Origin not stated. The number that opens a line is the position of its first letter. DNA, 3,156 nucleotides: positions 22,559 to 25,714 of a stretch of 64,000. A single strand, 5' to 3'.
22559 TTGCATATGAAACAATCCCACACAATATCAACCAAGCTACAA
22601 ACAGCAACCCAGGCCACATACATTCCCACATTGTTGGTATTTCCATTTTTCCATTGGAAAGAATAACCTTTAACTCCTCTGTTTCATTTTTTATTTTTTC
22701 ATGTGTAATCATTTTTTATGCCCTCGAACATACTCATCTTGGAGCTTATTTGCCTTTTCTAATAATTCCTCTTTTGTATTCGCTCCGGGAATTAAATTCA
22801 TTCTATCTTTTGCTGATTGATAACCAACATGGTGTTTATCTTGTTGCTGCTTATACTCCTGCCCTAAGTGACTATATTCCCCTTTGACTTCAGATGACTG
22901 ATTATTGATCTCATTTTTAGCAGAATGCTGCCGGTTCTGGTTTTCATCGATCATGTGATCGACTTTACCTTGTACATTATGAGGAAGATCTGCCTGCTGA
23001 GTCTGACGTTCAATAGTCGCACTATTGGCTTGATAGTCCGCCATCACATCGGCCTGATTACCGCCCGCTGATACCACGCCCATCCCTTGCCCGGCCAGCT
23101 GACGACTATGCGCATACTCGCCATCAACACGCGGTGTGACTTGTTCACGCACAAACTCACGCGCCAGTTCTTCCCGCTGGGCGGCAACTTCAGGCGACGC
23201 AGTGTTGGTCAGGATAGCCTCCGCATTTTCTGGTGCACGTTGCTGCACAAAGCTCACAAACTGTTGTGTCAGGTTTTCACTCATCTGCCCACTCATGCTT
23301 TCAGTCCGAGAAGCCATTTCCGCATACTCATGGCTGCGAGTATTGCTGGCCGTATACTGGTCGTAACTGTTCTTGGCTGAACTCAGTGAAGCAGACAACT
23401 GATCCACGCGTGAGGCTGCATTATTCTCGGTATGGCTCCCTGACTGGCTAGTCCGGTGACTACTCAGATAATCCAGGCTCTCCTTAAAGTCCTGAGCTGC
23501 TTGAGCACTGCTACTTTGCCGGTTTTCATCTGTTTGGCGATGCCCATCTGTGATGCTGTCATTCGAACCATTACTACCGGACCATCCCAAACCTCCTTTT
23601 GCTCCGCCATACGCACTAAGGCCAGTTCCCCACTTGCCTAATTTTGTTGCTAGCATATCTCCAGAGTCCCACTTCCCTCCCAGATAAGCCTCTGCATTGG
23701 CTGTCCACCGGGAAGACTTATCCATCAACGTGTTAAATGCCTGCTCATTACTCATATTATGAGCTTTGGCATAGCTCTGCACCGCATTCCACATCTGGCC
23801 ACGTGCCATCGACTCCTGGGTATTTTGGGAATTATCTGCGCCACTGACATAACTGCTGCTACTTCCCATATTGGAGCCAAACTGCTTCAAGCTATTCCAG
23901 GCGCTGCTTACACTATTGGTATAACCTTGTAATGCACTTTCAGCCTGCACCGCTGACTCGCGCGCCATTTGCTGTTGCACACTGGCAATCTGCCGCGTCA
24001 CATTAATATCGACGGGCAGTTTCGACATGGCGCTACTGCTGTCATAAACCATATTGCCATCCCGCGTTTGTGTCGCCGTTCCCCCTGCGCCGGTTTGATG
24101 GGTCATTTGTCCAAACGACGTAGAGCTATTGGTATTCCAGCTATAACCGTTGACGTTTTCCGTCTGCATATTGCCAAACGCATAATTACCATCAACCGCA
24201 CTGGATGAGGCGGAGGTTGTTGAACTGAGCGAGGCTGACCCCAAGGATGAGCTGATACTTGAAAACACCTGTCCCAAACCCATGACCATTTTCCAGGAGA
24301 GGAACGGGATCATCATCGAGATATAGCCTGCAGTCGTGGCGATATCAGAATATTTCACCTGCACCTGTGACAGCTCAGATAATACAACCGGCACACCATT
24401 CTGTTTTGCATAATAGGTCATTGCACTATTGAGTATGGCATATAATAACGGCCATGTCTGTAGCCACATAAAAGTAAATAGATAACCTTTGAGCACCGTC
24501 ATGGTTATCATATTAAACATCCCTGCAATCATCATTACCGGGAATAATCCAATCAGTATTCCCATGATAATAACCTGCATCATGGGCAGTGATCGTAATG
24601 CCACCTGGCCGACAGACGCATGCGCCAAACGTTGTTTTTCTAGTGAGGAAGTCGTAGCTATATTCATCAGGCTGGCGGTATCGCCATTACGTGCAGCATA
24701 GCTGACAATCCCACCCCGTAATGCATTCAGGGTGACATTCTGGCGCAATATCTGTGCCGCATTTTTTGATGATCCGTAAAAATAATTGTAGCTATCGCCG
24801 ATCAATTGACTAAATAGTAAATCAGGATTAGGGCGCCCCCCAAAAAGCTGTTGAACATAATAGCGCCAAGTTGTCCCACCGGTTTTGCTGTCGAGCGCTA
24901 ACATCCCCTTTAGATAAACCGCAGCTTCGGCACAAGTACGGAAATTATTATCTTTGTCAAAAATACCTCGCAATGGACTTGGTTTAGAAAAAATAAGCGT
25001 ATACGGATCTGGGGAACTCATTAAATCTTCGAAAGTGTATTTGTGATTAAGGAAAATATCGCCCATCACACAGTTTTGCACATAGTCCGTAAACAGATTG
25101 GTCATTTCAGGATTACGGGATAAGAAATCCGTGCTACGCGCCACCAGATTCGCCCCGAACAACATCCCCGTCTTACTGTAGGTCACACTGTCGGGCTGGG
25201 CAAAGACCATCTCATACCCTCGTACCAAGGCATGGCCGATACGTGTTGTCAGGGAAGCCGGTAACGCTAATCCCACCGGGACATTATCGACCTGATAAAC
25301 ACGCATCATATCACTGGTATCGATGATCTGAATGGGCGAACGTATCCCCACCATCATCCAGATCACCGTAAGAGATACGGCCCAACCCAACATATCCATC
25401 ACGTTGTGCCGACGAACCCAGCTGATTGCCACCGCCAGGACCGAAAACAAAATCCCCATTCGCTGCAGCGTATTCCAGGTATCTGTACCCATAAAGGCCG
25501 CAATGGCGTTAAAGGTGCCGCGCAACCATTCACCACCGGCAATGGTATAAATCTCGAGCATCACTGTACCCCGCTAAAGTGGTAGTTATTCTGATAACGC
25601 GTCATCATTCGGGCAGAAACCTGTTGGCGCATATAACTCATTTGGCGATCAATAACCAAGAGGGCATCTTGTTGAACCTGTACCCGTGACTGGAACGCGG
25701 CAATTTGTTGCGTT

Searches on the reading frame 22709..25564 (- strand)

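Call 64: search_protein_families(library=pfam, proteins=[window:22709-25564:-], max_evalue=0.00001)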
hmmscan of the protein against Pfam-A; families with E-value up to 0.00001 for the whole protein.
window:22709-25564:- (951 aa): 1 family
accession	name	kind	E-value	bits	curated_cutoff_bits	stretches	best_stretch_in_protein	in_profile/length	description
PF07916.16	TraG_N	-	1.3e-104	351.2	36.1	1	4-445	1-458/462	TraG-like protein, N-terminal region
